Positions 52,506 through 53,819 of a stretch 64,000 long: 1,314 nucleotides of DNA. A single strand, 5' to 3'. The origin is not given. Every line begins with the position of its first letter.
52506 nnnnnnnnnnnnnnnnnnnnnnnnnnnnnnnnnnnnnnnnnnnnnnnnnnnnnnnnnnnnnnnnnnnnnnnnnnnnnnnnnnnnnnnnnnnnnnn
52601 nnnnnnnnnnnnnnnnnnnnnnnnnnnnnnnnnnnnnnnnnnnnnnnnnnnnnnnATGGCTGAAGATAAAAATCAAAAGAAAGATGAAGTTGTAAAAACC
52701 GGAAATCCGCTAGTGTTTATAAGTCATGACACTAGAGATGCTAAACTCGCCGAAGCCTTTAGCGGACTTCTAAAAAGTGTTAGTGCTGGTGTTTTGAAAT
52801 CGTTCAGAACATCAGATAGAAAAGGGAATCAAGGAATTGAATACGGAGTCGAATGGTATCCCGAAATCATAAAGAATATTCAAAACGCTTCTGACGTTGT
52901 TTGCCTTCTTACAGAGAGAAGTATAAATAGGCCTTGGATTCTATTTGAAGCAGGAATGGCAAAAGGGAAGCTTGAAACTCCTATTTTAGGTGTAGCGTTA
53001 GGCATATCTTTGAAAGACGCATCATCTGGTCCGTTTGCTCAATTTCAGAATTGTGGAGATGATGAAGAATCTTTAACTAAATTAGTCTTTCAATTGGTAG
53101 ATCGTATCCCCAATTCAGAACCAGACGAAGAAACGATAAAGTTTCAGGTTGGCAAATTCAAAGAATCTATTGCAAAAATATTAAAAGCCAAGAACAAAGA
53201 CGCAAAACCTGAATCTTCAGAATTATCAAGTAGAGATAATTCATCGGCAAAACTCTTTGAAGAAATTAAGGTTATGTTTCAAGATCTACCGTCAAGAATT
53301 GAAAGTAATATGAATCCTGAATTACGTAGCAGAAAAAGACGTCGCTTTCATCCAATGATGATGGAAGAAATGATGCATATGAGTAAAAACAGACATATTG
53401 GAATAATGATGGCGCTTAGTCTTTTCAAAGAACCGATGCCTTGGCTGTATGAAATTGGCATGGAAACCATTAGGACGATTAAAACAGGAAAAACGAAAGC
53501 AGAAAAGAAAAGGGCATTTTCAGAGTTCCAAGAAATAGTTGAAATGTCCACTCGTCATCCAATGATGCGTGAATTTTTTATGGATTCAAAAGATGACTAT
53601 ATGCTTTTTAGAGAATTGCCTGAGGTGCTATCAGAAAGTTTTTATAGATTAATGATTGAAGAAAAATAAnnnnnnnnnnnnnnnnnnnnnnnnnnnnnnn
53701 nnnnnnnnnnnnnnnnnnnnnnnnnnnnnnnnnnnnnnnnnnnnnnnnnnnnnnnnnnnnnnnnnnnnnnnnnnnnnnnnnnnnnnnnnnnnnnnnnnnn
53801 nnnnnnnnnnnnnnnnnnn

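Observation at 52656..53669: TIR-domain protein with an unusual Met/His-rich C-terminal domain, first gene of cassette 3 next to Hachiman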

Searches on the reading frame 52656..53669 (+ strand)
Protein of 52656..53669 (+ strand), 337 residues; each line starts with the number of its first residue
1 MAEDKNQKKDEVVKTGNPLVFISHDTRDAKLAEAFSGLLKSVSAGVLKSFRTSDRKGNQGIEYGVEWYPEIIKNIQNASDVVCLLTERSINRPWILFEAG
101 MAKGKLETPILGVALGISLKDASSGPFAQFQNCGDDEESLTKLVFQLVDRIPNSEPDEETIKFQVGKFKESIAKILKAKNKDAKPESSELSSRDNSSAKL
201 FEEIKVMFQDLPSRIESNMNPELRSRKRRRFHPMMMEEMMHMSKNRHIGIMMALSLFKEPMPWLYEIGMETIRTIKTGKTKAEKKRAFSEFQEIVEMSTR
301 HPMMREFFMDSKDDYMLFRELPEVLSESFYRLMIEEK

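Call 4: search_protein_families(library=pfam, proteins=[window:52656-53669:+], max_evalue=0.01)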
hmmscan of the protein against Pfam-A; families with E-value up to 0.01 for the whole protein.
window:52656-53669:+ (337 aa): 2 families
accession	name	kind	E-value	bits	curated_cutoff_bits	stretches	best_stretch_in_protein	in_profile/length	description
PF13676.11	TIR_2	-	2e-06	28.7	28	1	20-131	1-109/122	TIR domain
PF01582.25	TIR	-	0.00082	19.7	21.3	0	59-100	37-78/179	TIR domain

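Call 5: search_protein_families(library=padloc, proteins=[window:52656-53669:+], max_evalue=0.01)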
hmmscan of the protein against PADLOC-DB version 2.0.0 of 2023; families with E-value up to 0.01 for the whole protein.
window:52656-53669:+ (337 aa): 5 families
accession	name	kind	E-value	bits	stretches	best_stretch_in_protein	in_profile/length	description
PDLC03016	TIR-TM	-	3.5e-14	51.4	1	60-308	38-283/293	-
PDLC00419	ThsB1|ThsB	-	1.9e-05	22.5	1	9-107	19-113/165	TIR-like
PDLC03825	spbK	-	0.00015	19.3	1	6-42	139-173/308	-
PDLC00436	ThsB1|ThsB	-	0.0025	15.3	0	16-107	34-121/183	TIR-like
PDLC00418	ThsB1|ThsB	-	0.0052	14.6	1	20-113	7-98/155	TIR-like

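Call 8: search_protein_families(library=ncbifam, proteins=[window:52656-53669:+], max_evalue=0.01)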
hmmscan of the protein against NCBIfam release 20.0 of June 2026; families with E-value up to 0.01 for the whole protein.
window:52656-53669:+ (337 aa): 0 families

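Call 9: find_homologous_proteins(query=window:52656-53666:+, max_evalue=0.001)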
Query window:52656-53666:+ (337 aa): 3253 proteins with E <= 0.001 among 4939 candidates; the best 120 are listed.
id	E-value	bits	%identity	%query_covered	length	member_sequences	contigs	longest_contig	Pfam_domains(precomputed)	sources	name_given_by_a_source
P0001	9.1e-197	671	91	100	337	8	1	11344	PF13676.12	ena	-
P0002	1.3e-191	654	88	100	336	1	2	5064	PF13676.12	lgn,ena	-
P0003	3.5e-188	642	86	100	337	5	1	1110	PF13676.12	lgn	-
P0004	4.9e-188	642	85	100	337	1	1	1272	PF13676.12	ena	-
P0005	1.0e-187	641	86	99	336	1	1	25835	PF13676.12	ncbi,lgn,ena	-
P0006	8.5e-187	638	86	100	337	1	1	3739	PF13676.12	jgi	jgi:hypothetical protein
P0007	1.9e-186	637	85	100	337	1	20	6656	PF13676.12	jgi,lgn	jgi:hypothetical protein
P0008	2.3e-186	636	85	100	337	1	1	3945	PF13676.12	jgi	jgi:hypothetical protein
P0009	4.8e-186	635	85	100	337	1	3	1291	PF13676.12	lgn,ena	-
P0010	1.7e-185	634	85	100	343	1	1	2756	PF13676.12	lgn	-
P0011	3.4e-185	633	85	100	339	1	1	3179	PF13676.12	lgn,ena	-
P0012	2.7e-183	626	87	97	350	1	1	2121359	PF13676.12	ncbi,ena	-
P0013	3.1e-183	626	85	100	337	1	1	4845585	PF13676.12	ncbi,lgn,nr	ncbi:MAG: toll/interleukin-1 receptor domain-containing protein [Candidatus Electrothrix communis]|n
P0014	1.6e-181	621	83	100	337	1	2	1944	PF13676.12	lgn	-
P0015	2.0e-181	620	86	96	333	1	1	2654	PF13676.12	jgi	-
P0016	2.1e-179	614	81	99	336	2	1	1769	PF13676.12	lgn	-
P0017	7.0e-175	599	82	98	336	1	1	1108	PF13676.12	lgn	-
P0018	9.0e-171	585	80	96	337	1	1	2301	PF13676.12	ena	-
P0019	3.7e-167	573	76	99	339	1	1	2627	PF13676.12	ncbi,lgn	-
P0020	1.1e-164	565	78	96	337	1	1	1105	PF13676.12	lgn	-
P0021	5.2e-162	556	76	98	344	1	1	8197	PF13676.12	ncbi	-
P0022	9.5e-162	556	75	97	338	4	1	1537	PF13676.12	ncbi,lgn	-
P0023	4.1e-161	554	74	99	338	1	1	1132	PF13676.12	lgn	-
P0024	7.9e-161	553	74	98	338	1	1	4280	PF13676.12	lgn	-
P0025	2.3e-160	551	74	99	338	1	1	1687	PF13676.12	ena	-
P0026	7.3e-160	549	74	98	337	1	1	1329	PF13676.12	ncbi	ncbi:MAG: toll/interleukin-1 receptor domain-containing protein [Candidatus Sedimenticola sp. (ex Th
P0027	1.3e-159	549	73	98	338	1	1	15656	PF13676.12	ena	-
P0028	1.7e-159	548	76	96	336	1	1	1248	PF13676.12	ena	-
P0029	2.1e-159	548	73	98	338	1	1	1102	PF13676.12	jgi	jgi:hypothetical protein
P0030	2.7e-159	548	73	98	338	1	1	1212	PF13676.12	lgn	-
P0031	1.1e-158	546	75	95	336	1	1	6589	PF13676.12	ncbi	-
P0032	1.8e-158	545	74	98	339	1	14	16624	PF13676.12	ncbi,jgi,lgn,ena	-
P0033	1.1e-157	542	72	98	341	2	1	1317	PF13676.12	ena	-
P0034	1.8e-157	542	73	97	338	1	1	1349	PF13676.12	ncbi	-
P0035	2.1e-157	541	73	98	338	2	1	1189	PF13676.12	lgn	-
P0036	9.0e-157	539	74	98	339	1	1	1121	PF13676.12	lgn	-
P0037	1.2e-156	539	73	99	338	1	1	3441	PF13676.12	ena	-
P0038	1.4e-156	539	73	98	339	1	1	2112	PF13676.12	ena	-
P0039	2.6e-156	538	71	99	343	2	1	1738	PF13676.12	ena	-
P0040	2.8e-156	538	72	98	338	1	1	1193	PF13676.12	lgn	-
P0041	3.6e-156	537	73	98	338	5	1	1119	PF13676.12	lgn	-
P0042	5.4e-156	537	74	96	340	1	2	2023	PF13676.12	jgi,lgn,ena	-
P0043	8.5e-156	536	73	98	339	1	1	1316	PF13676.12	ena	-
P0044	3.1e-155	534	73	98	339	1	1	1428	PF13676.12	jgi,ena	-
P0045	1.3e-154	532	72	99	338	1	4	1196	PF13676.12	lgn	-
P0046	4.1e-154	531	71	97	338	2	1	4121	PF13676.12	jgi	-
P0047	5.6e-154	530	73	99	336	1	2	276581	PF13676.12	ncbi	ncbi:MAG: toll/interleukin-1 receptor domain-containing protein [Oceanobacter sp.]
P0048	1.4e-153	529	71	99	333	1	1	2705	PF13676.12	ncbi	-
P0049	2.5e-153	528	71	98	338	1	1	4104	PF13676.12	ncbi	-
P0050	2.5e-153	528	72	99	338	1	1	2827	PF13676.12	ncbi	-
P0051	2.6e-153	528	73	98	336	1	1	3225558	PF13676.12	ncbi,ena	-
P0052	2.7e-153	528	86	82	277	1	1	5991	PF13676.12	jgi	jgi:hypothetical protein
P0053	3.4e-153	528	71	98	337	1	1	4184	PF13676.12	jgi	-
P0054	8.3e-153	526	72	98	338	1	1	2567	PF13676.12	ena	-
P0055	1.3e-152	526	70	99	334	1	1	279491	PF13676.12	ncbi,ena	-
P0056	5.5e-152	524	73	96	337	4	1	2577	PF13676.12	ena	-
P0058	1.9e-151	522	72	96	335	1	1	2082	PF13676.12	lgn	-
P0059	2.1e-151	522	71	98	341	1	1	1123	PF13676.12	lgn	-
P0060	4.3e-151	521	71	98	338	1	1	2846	PF13676.12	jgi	-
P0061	5.6e-151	520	76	91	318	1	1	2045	PF13676.12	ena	-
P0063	5.4e-150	517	70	98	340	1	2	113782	PF13676.12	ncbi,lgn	-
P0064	6.6e-150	517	70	98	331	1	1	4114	PF13676.12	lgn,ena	-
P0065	1.1e-149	516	70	99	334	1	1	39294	PF13676.12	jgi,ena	-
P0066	1.3e-149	516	69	98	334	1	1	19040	PF13676.12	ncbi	ncbi:MAG: toll/interleukin-1 receptor domain-containing protein [Candidatus Omnitrophota bacterium]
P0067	1.4e-149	516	70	98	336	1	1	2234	PF13676.12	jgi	-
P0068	1.6e-149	515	70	98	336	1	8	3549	PF13676.12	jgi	-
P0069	2.2e-149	515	70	99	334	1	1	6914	PF13676.12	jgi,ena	-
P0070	3.3e-149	514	69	99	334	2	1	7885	PF13676.12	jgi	jgi:hypothetical protein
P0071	3.3e-149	514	72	94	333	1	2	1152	PF01582.26,PF13676.12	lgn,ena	-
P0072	7.4e-149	513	69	98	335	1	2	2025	PF13676.12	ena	-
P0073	9.3e-149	513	71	96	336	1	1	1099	PF13676.12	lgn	-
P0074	3.2e-148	511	68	99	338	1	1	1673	PF13676.12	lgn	-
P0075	3.7e-148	511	69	99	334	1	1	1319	PF13676.12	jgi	jgi:hypothetical protein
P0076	4.1e-148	511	70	99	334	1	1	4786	PF13676.12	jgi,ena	-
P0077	6.9e-148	510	69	99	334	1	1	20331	PF13676.12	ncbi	-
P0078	7.5e-148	510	72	96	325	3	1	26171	PF13676.12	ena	-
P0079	8.2e-148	510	69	99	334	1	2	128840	PF13676.12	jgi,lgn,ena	-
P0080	8.7e-148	510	69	99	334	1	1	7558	PF13676.12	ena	-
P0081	1.0e-147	510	70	98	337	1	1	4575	PF13676.12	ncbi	-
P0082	1.3e-147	509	69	99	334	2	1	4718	PF13676.12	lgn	-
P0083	4.8e-147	507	70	98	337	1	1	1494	PF13676.12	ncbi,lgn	-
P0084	1.8e-146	505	71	97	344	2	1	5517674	PF13676.12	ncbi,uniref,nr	ncbi:hypothetical protein Ssed_3748 [Shewanella sediminis HAW-EB3]|uniref:Uncharacterized protein n=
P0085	2.1e-146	505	70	96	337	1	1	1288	PF13676.12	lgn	-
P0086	3.3e-146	505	68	100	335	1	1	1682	PF13676.12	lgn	-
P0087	1.3e-145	503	73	91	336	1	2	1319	PF13676.12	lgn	-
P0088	1.6e-145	502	69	100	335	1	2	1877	PF13676.12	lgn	-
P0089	3.4e-145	501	69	99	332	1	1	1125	PF13676.12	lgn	-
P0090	3.5e-145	501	67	98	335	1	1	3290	PF13676.12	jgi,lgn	-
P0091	9.2e-145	500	71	96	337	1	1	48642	PF13676.12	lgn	-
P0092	1.8e-144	499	69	100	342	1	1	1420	PF13676.12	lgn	-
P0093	2.1e-144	499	69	98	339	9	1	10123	PF13676.12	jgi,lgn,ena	-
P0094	3.6e-144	498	68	99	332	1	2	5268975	PF13676.12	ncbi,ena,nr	nr:toll/interleukin-1 receptor domain-containing protein [uncultured Draconibacterium sp.]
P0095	3.9e-144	498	67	98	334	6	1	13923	PF13676.12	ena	-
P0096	7.0e-144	497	69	97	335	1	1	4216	PF13676.12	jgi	jgi:hypothetical protein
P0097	2.5e-143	495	67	98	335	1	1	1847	PF13676.12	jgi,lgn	jgi:hypothetical protein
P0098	4.7e-143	494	67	98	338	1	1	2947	PF13676.12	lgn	-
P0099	1.5e-142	493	69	95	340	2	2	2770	PF13676.12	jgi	-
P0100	1.6e-142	493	69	96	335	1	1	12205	PF13676.12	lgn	-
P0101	1.6e-142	492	68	100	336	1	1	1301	PF13676.12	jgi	-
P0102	3.1e-142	492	69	99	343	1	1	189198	PF13676.12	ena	-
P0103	4.8e-142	491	68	96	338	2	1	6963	PF13676.12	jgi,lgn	jgi:hypothetical protein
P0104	7.1e-142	490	68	100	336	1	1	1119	PF13676.12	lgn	-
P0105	8.2e-142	490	66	98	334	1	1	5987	PF13676.12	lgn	-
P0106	8.6e-142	490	66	99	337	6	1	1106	PF13676.12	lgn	-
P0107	1.3e-141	490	66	99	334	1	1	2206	PF13676.12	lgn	-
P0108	2.5e-141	489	66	97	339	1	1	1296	PF13676.12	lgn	-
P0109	9.0e-141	487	67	99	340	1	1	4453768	PF13676.12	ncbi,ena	-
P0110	1.1e-140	486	67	100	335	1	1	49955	PF13676.12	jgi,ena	-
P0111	1.4e-140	486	65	99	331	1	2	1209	PF13676.12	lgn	-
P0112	1.6e-140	486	67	100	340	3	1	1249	PF13676.12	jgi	jgi:TIR domain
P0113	1.6e-140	486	66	98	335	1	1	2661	PF13676.12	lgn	-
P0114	1.9e-140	486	65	99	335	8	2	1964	PF13676.12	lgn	-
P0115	2.3e-140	485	68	98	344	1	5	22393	PF13676.12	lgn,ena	-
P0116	2.8e-140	485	67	98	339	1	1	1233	PF13676.12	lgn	-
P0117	3.0e-140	485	68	99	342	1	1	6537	PF13676.12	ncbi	-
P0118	3.3e-140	485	66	100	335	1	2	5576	PF13676.12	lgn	-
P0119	5.4e-140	484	65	99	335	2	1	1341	PF13676.12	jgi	jgi:hypothetical protein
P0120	7.4e-140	484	67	96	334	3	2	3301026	PF13676.12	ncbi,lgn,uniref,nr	ncbi:toll/interleukin-1 receptor domain-containing protein [Thiomonas intermedia]|uniref:toll/interl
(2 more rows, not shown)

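Call 10: find_related_loci(query=window:52656-53666:+, collection=genome_contigs, flank=8000)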
Query window:52656-53666:+ (337 aa) in genome_contigs; peptide patterns used: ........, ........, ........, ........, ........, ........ (x = any residue, [..] = any of these).
112 stretches matched a pattern; 90 encode a relative of the query (tblastn E <= 1e-3); the best 80 are kept; 80 distinct loci.
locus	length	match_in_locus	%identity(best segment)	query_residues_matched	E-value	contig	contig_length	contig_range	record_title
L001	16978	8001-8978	87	1-327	0e+0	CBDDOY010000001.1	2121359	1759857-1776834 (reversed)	MAG: Spirochaetaceae bacterium isolate ce77e197-c168-4bc4-8750-8ce2b630077d genome assembly, contig: contig_1, whole gen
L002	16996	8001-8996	70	4-336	4e-162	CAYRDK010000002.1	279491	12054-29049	MAG TPA_asm: uncultured Planctomycetia bacterium isolate binchicken_co266_257 genome assembly, contig: NODE_59_length_27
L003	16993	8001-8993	73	1-333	9e-162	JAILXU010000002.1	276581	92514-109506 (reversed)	MAG: Oceanobacter sp. isolate PHBVgamm2 PHBVgamm2_contig_2, whole genome shotgun sequence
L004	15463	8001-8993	70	4-333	2e-159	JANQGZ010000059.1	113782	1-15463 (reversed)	MAG: SAR324 cluster bacterium isolate PL23b_bin.72 k99_1377537, whole genome shotgun sequence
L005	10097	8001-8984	69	8-336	3e-159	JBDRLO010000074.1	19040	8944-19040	MAG: Candidatus Omnitrophota bacterium isolate MEGAHIT-group-1.781 k141_10508617, whole genome shotgun sequence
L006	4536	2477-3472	74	4-333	3e-163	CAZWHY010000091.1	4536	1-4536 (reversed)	MAG TPA_asm: Uncultured Candidatus Berkiella sp. isolate SRP215229_co1_114 genome assembly, contig: NODE_15206_length_45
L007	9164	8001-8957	71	15-333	3e-153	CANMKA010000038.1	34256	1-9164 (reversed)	uncultured Paraglaciecola sp. isolate 44-3Z.fasta genome assembly, contig: NODE_38, whole genome shotgun sequence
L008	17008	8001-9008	67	1-333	4e-149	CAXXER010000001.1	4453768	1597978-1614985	MAG: uncultured Desulfobacter sp. isolate eeee0e93-5446-4477-9f5f-6eee70e6e39d genome assembly, contig: contig_1, whole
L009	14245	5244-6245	66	6-335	1e-148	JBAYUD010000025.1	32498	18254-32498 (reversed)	MAG: Desulfurivibrionaceae bacterium isolate SO_2016_LW3_26 scaffold02075_LW162_2016, whole genome shotgun sequence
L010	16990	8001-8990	68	7-332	5e-148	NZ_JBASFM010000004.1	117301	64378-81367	MAG: Pseudomonas sp. isolate MFD03500_ilm_asm_bin25 k127_872, whole genome shotgun sequence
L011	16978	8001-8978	67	1-325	1e-147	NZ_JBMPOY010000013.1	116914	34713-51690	Undibacterium sp. Ji67W NODE_13_length_116914_cov_52.277214_13, whole genome shotgun sequence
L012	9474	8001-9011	66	6-336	3e-145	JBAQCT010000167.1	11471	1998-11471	MAG: Gallionella sp. isolate MFD12004_ilm_asm_bin33 k127_152330, whole genome shotgun sequence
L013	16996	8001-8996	65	8-335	3e-144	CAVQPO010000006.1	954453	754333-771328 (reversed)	MAG: uncultured beta proteobacterium isolate MFD01476.bin.2.189 genome assembly, contig: contig_57186, whole genome shot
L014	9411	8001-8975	66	12-336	3e-144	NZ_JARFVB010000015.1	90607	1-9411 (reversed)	Flagellimonas yonaguniensis strain 334s03 Scaffold15, whole genome shotgun sequence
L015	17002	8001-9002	65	6-335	2e-144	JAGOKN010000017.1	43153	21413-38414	MAG: Nitrosomonas sp. isolate Go_SlAct_bin_519 Go_SlAct_2594_length_43153_cov_15.702970, whole genome shotgun sequence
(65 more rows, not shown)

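Call 26: predict_structure(alignment_id=A1)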
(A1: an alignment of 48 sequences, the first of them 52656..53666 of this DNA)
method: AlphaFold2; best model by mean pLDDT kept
length: 337 residues; sequences in the alignment: 48
mean_pLDDT: 65.6   pTM: 0.44
mean pLDDT of the five models: 65.6, 64.2, 60.5, 58.6, 58.1
residues with pLDDT >= 90: 9; 70-90: 157; 50-70: 101; < 50: 70
segments of 3 or more residues with pLDDT < 50: 1-16, 48-66, 182-195, 197-205
pLDDT, mean of each block of 10 residues (from residue 1): 31 49 72 79 56 38 46 63 76 58 56 75 59 72 74 68 82 77 39 42 48 50 52 69 81 84 89 84 87 85 69 70 84 70
secondary structure, 60 per line:
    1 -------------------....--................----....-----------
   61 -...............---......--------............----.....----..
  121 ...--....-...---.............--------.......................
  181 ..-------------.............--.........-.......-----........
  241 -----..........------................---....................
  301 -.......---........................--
elements in order: E20-23 H26-41 E46-49 H62-76 E80-85 H94-105 E110-114 H119-123 H126-129 E131-133 H137-149 H158-182 H196-208 H211-219 H221-227 H233-240 H246-255 H262-277 H281-300 H302-308 H312-335

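Call 34: fold_search(model_id=the predicted structure, library=pdb)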
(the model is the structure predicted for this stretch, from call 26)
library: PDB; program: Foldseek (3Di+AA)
matches with E <= 10: 1120; with E <= 0.001: 0
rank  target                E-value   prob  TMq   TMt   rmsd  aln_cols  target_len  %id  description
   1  8qlo_A                1.6e-03  1.00  0.31  0.25   6.7       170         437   18  CryoEM structure of the apo SPARTA (BabAgo/TIR-APAZ) complex (released 2024-01-31)
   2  8isy_B                2.4e-03  1.00  0.31  0.24   6.5       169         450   18  Cryo-EM structure of free-state Crt-SPARTA (released 2023-10-18)
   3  4lzp_D                4.8e-03  1.00  0.30  0.66   4.4       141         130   17  Structure of the TIR domain of the immunosuppressor BtpA from Brucella (released 2013-11-06)
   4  8spo_I                5.9e-03  1.00  0.32  0.29   5.4       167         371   17  Tetramerized activation of MapSPARTA bound with NAD+ (released 2023-08-23)
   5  8i87_G                5.9e-03  1.00  0.30  0.25   6.8       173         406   15  Cryo-EM structure of TIR-APAZ/Ago-gRNA-DNA complex (released 2023-07-19)
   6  7vu8                  6.8e-03  0.99  0.23  0.42  14.0       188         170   15  L7-Tir domain with bound ligand (released 2022-06-01)
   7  8qlp_E                7.2e-03  1.00  0.31  0.25   6.7       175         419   17  CryoEM structure of the RNA/DNA bound SPARTA (BabAgo/TIR-APAZ) tetrameric complex (released 2024-01-31)
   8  8qlp_M                7.9e-03  1.00  0.31  0.25   7.0       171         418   18  CryoEM structure of the RNA/DNA bound SPARTA (BabAgo/TIR-APAZ) tetrameric complex (released 2024-01-31)
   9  8i87_C                7.9e-03  1.00  0.29  0.24   6.8       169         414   16  Cryo-EM structure of TIR-APAZ/Ago-gRNA-DNA complex (released 2023-07-19)
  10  8ifl_A                9.2e-03  1.00  0.32  0.27   5.1       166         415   17  Cryo-EM structure of tetrameric SPARTA gRNA-ssDNA target complex in state 1 (released 2024-01-17)
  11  7uxu_A                1.1e-02  1.00  0.29  0.63   5.5       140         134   18  CryoEM structure of the TIR domain from AbTir in complex with 3AD (released 2022-09-07)
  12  8wcf                  1.2e-02  1.00  0.22  0.44   4.9       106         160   20  Crystal structure of EcThsB (released 2024-09-18)
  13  9b7d_C                1.4e-02  1.00  0.22  0.37   4.9       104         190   16  Structure of ThsB-Tad3 complex (released 2025-01-22)
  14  8fz9_A                1.4e-02  1.00  0.28  0.63   6.4       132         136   19  Crystal Structure of Bacillus cereus TIR protein (released 2024-06-19)
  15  7xoz_A                1.4e-02  0.99  0.23  0.43  17.5       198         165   12  Crystal structure of RPPT-TIR (released 2023-11-08)
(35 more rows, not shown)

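Call 36: search_dna_similar(query=window:52656-53666:+, collection=plasmids, mode=protein, max_rows=15)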
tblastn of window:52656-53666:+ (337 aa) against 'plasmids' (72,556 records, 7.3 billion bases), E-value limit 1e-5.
Records with a match: 5; places in all: 5; records where one place covers at least 80% of the query: 1.
Best place of each record, by identity: <60% 5.
By first word of the organism name: Ralstonia 1; Tritonibacter 1; Acinetobacter 1; Escherichia 1; Lichenicola 1.
By predicted mobility (MOB-suite, as given by PLSDB): non-mobilizable 4; mobilizable 1.
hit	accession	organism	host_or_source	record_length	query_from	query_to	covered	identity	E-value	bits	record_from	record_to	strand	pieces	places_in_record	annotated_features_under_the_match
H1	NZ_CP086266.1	Ralstonia sp. RS647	sunflower,cell culture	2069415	38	290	75%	53.7%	5e-76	261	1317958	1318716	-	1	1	none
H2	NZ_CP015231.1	Tritonibacter mobilis F1926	cell culture,seawater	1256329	57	333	82%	23.7%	3e-13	78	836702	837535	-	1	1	record has no annotation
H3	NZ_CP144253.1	Acinetobacter baumannii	patient,Nanchang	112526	15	163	44%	30.3%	5e-8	62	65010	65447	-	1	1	toll/interleukin-1 receptor domain-containing protein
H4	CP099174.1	Escherichia coli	culture,Pooled soil sample collected ...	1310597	20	162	42%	29.7%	6e-6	56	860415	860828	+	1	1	toll/interleukin-1 receptor domain-containing protein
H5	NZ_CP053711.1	Lichenicola cladoniae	Cladonia borealis,cell culture,lichen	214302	12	104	28%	38.3%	4e-12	75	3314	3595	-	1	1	toll/interleukin-1 receptor domain-containing protein | hypothetical protein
